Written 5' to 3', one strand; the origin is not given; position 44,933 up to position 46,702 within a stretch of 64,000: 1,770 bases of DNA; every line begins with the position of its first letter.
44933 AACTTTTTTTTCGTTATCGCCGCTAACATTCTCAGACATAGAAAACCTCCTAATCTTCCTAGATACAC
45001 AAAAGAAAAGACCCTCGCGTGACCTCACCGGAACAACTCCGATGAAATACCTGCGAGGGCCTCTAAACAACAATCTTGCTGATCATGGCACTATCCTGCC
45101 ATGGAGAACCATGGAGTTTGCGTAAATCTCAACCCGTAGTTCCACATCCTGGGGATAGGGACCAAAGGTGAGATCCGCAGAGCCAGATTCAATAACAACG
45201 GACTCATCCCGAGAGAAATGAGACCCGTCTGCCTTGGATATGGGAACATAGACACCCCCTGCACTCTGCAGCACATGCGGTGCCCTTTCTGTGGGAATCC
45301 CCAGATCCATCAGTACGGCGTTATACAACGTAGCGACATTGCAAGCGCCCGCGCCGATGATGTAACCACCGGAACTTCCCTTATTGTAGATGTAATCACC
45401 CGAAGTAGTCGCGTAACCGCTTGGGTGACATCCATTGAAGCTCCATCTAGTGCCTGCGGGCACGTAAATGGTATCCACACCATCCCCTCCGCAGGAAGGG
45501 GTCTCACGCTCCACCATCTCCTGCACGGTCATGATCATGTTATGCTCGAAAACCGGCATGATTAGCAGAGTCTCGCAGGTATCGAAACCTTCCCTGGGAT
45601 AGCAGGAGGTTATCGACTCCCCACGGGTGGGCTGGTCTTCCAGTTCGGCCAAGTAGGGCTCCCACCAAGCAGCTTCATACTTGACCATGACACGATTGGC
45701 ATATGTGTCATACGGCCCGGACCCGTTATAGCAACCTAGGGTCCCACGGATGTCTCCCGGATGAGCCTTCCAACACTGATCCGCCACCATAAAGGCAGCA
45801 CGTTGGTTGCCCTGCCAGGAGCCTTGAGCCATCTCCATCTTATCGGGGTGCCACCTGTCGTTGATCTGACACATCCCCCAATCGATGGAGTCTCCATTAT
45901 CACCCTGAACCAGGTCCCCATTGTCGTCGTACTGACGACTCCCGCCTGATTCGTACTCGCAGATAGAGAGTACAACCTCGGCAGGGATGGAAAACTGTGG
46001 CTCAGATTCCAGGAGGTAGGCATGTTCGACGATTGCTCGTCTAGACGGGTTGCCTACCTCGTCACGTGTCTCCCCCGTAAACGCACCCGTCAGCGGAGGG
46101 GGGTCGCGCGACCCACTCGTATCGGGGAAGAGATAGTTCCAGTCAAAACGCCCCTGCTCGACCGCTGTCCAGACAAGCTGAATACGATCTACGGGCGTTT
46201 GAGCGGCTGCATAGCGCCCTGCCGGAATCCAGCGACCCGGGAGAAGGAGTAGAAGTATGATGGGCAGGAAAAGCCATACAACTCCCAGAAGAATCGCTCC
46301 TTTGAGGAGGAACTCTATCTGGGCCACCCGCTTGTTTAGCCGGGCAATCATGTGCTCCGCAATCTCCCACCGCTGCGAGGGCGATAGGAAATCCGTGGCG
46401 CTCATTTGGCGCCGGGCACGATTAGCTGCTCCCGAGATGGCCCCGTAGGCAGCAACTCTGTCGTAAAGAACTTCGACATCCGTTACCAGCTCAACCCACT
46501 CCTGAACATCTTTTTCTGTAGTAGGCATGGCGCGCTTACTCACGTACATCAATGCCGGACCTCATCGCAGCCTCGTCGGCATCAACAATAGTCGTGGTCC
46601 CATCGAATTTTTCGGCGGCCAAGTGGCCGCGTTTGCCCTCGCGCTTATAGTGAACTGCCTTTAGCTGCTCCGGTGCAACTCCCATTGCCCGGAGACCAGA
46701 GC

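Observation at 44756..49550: GC-rich roughly 4.8-kb island next to tRNA-Ala carrying a five-gene envelope operon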

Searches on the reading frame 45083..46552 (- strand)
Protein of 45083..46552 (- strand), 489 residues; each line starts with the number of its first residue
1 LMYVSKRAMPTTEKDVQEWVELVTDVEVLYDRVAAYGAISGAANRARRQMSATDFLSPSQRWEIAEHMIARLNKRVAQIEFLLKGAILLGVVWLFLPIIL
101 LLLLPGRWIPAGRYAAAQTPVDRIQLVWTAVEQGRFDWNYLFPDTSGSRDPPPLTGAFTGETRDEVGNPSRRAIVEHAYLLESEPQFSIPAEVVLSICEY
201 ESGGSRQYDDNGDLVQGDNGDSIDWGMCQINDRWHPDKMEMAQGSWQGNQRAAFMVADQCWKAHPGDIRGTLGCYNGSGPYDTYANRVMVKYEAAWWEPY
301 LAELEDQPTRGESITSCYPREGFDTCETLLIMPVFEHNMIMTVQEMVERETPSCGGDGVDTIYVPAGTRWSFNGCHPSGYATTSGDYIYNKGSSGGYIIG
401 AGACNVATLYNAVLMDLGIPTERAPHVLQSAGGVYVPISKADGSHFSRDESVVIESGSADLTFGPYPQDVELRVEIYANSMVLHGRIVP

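Call 5: search_protein_families(library=pfam, proteins=[window:45083-46552:-], max_evalue=0.1)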
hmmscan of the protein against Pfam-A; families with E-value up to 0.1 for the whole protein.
window:45083-46552:- (489 aa): 2 families
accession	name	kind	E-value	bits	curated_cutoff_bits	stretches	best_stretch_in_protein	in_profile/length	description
PF04294.18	VanW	-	0.006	16.5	27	1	359-438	13-91/130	VanW like protein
PF18896.5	SLT_3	-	0.009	16.9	27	1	201-261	24-82/89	Lysozyme like domain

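Call 8: find_encoding_contigs(protein=window:45083-46552:-, flank=10000, max_places=10)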
Protein window:45083-46552:- (489 aa): no gene with exactly this product is on record in the collection.

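Call 9: find_homologous_proteins(query=window:45083-46552:-)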
Query window:45083-46552:- (489 aa): 3 proteins with E <= 0.001 among 8000 candidates.
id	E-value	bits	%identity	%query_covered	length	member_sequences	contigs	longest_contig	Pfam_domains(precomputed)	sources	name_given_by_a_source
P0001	0.0e+0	1133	100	98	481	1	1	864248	-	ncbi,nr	ncbi:hypothetical protein GF360_00170 [candidate division WWE3 bacterium]|nr:hypothetical protein [c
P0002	7.1e-50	188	49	42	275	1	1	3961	-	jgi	jgi:hypothetical protein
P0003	8.3e-27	112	46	29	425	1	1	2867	PF01551.30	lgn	-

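Call 10: find_encoding_contigs(protein=P0002, flank=10000)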
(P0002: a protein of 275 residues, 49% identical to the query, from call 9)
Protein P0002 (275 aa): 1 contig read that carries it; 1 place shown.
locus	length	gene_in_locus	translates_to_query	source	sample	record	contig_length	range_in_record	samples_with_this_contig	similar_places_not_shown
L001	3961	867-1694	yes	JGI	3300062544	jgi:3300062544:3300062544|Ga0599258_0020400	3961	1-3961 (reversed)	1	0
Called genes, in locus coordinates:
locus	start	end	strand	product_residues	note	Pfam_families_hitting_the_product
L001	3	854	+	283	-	?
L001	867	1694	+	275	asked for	-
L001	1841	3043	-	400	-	PF01018:GTP1_OBG, PF03193:RsgA_GTPase (faint), PF00009:GTP_EFTU (faint), PF01926:MMR_HSR1, PF02421:FeoB_N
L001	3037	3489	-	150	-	PF01850:PIN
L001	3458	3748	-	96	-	PF04014:MazE_antitoxin (weak)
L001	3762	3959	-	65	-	?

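Call 11: find_encoding_contigs(protein=P0003, flank=10000)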
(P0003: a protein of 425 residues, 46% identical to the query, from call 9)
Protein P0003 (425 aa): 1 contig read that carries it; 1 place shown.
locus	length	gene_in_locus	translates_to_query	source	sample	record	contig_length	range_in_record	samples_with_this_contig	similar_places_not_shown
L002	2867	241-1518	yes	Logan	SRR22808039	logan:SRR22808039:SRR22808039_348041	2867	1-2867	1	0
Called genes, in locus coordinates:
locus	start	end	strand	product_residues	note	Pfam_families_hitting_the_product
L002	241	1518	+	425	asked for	PF01551:Peptidase_M23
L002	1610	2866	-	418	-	?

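Call 12: find_encoding_contigs(protein=P0001, flank=10000)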
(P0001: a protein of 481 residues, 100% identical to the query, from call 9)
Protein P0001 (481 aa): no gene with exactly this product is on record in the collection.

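Call 36: search_protein_representatives(protein=window:45083-46552:-)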
Query: 489 residues. Proteins with E-value up to 0.001 (for the whole library): 35; up to 1e-10: 16; up to 1e-30: 5. The best 35 are listed.
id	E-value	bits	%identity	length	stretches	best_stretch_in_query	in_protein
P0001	0.0e+00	1133.2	100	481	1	9-489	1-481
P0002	2.3e-50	188.2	54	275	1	296-486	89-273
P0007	7.0e-35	137.0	51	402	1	140-305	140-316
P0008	3.2e-34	134.9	45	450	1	156-304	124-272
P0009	2.0e-32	128.9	46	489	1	119-291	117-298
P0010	4.3e-30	121.3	39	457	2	123-308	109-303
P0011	1.1e-28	116.6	52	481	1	158-301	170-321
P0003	2.6e-27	112.0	49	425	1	161-299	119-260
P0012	1.7e-25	106.1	45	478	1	151-309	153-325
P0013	4.1e-25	104.8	43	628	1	159-298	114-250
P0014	6.5e-23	97.6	42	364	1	166-298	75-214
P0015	2.2e-20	89.2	41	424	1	154-298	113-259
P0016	2.1e-19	86.0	38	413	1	152-298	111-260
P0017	1.4e-14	70.1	40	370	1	167-298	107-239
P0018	8.2e-14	67.5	37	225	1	167-303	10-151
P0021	3.3e-08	49.1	36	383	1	168-298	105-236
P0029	1.4e-04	37.0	44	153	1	355-463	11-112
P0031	2.6e-04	36.2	40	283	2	402-451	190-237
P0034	3.2e-04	35.9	40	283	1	317-447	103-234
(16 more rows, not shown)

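Call 40: find_related_loci(query=A1, collection=metagenome_contigs, flank=10000)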
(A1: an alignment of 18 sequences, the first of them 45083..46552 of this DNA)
Query A1 (489 aa) in metagenome_contigs; peptide patterns used: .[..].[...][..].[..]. (x = any residue, [..] = any of these).
410 stretches matched a pattern; 21 encode a relative of the query (tblastn E <= 1e-3); 21 distinct loci.
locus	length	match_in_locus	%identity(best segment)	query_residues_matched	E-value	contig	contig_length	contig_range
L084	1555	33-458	34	168-304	5e-18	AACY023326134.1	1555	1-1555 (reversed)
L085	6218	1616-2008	32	146-276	7e-11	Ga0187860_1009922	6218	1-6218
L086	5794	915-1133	41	168-243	9e-11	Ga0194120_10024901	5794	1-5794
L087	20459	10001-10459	26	168-324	7e-9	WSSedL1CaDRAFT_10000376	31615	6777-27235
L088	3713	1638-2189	26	113-296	8e-9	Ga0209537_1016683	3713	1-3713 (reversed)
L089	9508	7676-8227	26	113-296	9e-9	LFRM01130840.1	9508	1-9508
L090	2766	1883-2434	26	113-296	5e-8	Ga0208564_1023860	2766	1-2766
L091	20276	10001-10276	33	155-249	1e-7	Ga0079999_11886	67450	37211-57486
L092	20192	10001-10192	38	172-237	1e-7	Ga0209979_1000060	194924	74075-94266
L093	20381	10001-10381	29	163-295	4e-7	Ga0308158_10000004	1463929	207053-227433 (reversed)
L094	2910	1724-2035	25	169-273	6e-7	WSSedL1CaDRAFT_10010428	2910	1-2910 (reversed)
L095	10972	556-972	28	113-257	8e-7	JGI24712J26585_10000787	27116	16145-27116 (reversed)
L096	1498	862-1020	41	178-235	5e-6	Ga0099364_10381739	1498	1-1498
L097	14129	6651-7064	29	158-292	2e-5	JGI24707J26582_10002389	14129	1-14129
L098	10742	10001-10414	29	158-292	2e-5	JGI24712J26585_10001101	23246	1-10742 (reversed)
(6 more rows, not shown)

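Call 41: find_related_loci(query=A1, collection=viral_contigs, flank=10000)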
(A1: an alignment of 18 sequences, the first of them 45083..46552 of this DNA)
Query A1 (489 aa) in viral_contigs; peptide patterns used: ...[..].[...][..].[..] (x = any residue, [..] = any of these).
30 stretches matched a pattern; 3 encode a relative of the query (tblastn E <= 1e-3); 3 distinct loci.
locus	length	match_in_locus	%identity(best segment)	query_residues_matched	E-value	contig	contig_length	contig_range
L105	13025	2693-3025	29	178-284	1e-7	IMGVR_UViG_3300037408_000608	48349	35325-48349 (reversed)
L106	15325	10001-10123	41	197-235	7e-5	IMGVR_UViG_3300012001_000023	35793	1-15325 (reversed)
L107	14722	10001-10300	28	136-235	2e-4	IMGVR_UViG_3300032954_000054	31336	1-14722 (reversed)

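Call 43: list_cluster_members(proteins=[P0007, P0008, P0009, P0010, P0011, P0012, P0013, P0014, P0015, P0016])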
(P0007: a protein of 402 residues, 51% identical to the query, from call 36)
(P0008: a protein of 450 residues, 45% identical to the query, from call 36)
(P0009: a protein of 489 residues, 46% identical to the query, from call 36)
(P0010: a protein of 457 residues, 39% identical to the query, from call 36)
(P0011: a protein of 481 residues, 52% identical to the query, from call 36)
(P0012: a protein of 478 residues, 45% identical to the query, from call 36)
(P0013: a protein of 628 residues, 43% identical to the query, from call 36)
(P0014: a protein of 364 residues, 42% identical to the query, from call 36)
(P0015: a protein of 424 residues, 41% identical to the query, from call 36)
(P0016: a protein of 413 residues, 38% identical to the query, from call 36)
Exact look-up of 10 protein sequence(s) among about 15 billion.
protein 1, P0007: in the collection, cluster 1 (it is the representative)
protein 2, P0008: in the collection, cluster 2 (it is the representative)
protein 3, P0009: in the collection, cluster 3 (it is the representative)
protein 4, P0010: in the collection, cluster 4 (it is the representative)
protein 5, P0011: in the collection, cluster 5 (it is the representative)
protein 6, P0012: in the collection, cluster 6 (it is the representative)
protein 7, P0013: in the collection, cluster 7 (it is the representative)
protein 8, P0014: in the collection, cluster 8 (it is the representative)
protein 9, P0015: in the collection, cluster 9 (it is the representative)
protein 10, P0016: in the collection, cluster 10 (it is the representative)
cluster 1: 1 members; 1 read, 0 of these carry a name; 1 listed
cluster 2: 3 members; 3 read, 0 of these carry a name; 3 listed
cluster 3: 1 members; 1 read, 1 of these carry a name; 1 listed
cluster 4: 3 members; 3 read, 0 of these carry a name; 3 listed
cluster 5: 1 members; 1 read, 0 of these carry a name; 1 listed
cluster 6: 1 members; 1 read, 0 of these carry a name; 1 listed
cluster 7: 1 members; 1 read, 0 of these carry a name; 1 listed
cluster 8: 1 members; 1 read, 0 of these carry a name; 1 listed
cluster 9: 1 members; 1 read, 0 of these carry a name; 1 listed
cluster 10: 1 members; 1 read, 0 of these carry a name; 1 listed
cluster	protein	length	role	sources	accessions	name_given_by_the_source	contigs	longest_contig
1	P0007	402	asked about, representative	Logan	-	-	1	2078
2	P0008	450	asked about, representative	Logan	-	-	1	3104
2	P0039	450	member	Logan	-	-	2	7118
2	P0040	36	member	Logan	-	-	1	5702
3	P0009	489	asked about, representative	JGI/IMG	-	murein DD-endopeptidase MepM/ murein hydrolase activator NlpD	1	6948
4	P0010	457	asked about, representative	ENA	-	-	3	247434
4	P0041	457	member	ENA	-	-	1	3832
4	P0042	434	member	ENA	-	-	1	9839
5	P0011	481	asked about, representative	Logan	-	-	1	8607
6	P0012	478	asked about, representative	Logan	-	-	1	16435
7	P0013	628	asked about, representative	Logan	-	-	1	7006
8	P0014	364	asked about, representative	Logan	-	-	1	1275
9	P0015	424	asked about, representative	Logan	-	-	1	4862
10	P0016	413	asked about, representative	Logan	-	-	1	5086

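Call 44: find_encoding_contigs(protein=P0010, flank=10000, max_places=3)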
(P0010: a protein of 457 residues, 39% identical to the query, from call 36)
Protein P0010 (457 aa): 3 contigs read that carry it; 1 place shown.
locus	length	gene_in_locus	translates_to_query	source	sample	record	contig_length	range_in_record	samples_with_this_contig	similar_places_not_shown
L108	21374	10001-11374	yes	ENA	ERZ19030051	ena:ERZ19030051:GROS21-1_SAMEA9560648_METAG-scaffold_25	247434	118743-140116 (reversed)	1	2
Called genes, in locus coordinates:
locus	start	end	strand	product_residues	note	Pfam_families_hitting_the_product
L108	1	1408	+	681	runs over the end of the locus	PF01751:Toprim, PF01131:Topoisom_bac, PF01396:Zn_ribbon_Top1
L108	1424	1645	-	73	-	-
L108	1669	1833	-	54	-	-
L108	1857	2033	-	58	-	-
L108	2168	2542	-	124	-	-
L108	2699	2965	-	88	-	-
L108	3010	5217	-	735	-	PF26449:DUF8128, PF01935:DUF87 (weak), PF10412:TrwB_AAD_bind (weak)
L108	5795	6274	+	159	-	-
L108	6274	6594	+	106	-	-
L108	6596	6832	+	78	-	-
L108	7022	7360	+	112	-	-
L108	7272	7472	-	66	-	-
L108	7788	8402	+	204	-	-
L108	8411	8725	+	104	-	-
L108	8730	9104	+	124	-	-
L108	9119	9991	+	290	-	-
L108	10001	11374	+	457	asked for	-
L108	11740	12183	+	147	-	-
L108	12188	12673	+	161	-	-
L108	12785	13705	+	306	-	PF00318:Ribosomal_S2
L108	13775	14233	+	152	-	PF00889:EF_TS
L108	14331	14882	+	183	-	PF01765:RRF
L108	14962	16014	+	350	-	PF02163:Peptidase_M50, PF04495:GRASP55_65 (weak), PF13180:PDZ_2, PF17820:PDZ_6 (weak)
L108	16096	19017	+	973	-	-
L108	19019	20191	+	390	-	-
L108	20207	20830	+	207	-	-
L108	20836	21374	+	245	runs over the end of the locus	PF00963:Cohesin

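Call 45: find_encoding_contigs(protein=P0012, flank=10000, max_places=2)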
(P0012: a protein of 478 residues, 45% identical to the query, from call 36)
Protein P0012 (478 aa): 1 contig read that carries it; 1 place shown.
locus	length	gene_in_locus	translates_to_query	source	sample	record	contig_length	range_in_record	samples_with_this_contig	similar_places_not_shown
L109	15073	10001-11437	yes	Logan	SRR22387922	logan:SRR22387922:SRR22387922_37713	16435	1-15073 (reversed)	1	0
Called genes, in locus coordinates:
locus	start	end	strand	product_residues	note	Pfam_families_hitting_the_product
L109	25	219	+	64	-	-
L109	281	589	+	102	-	-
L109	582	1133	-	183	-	-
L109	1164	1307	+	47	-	-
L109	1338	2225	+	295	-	-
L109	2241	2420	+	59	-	-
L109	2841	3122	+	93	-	-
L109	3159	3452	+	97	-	-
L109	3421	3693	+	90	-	-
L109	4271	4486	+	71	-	-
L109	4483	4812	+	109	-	-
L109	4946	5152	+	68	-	-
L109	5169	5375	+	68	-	-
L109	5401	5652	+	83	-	-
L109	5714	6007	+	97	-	PF21956:DUF6922 (faint)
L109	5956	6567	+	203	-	PF08843:AbiEii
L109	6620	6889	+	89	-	-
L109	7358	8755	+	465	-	-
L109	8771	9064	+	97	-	-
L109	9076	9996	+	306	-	-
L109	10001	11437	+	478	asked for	PF01551:Peptidase_M23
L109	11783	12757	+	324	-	-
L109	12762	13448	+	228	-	-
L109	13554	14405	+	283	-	PF00318:Ribosomal_S2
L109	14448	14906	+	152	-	PF00889:EF_TS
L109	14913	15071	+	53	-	?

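Call 48: find_encoding_contigs(protein=P0011, flank=10000, max_places=2)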
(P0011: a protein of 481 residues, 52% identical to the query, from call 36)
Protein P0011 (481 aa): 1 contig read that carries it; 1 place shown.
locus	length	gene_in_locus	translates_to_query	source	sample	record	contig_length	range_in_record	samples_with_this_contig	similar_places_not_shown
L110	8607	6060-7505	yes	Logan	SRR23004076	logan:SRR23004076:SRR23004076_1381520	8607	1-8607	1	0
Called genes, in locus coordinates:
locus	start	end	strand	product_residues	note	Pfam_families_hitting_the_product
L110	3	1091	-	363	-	?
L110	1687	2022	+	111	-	-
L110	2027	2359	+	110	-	-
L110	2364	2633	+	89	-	-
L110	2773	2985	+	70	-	-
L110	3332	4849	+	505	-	-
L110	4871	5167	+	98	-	-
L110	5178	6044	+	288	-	-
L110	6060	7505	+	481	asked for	-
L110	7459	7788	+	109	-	-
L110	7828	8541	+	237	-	-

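Call 49: find_encoding_contigs(protein=P0009, flank=10000, max_places=2)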
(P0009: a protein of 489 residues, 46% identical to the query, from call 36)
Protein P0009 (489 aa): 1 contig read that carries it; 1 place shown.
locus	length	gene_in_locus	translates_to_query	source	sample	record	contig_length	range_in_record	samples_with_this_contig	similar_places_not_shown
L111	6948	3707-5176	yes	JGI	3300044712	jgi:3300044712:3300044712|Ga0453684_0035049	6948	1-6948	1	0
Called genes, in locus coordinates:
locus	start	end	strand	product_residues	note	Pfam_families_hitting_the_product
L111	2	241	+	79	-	?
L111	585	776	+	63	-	-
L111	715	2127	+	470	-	-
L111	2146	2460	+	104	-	-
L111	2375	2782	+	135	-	-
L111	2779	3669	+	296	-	-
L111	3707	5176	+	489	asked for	PF01551:Peptidase_M23 (weak)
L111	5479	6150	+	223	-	-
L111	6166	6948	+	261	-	?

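Call 50: find_encoding_contigs(protein=P0013, flank=10000, max_places=2)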
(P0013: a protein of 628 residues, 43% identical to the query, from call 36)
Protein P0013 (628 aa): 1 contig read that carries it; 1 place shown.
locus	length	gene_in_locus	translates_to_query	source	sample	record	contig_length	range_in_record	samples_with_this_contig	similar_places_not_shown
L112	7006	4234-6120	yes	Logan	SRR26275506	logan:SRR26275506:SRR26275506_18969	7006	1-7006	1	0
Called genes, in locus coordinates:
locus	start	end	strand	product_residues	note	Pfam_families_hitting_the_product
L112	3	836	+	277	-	?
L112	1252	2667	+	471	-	-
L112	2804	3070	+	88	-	-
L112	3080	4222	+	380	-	-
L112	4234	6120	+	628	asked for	-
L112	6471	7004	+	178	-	?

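Call 57: search_protein_families(library=pfam, proteins=[P0002, P0008, P0010, P0011, P0021, P0029, P0031, P0034, L001:9-854:+], max_evalue=0.1)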
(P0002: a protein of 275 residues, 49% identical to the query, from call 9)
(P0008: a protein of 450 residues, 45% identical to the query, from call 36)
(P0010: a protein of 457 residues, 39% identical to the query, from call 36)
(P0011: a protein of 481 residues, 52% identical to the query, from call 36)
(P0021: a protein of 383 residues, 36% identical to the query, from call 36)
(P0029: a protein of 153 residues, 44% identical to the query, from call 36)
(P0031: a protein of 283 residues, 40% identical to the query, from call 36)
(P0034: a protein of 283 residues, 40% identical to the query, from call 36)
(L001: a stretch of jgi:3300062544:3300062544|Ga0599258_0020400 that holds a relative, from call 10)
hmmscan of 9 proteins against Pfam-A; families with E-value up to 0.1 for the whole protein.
P0002 (275 aa): 1 family
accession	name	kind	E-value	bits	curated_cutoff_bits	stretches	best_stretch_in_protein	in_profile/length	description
PF04294.18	VanW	-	0.021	14.8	27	1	150-222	14-88/130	VanW like protein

P0008 (450 aa): 1 family
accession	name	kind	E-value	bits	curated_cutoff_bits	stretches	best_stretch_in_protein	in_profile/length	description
PF18896.5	SLT_3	-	1.4e-05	25.9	27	1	150-232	6-87/89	Lysozyme like domain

P0010 (457 aa): 2 families
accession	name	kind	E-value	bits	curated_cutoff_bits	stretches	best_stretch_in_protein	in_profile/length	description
PF04294.18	VanW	-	0.00082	19.3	27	1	382-455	54-129/130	VanW like protein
PF19281.4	PHYHIP_C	-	0.078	13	27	0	74-130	56-116/221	Phytanoyl-CoA hydroxylase-interacting protein C-terminus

P0011 (481 aa): 1 family
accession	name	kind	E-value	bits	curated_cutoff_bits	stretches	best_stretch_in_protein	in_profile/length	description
PF04294.18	VanW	-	0.0074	16.2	27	1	407-477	55-128/130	VanW like protein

P0021 (383 aa): 3 families
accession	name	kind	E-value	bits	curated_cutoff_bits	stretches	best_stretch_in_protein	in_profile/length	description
PF04294.18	VanW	-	6.3e-10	39.1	27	1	278-379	16-126/130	VanW like protein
PF18896.5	SLT_3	-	0.0012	19.7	27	1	128-194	16-82/89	Lysozyme like domain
PF01464.25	SLT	-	0.029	14.4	21.3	1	114-212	2-98/117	Transglycosylase SLT domain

P0029 (153 aa): 0 families

P0031 (283 aa): 0 families

P0034 (283 aa): 1 family
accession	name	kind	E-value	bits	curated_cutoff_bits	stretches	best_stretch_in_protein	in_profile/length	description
PF04294.18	VanW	-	0.053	13.5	27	1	179-211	51-84/130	VanW like protein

L001:9-854:+ (281 aa): 2 families
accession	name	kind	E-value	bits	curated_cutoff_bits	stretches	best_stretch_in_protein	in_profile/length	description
PF13406.11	SLT_2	-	0.016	14.9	24.3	1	113-157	57-101/292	Transglycosylase SLT domain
PF01464.25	SLT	-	0.053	13.5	21.3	0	133-247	3-99/117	Transglycosylase SLT domain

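Call 60: search_solved_structures(query=window:45083-46552:-, max_evalue=1)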
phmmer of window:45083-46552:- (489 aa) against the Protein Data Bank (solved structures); distinct sequences matched with E-value up to 1: 0.
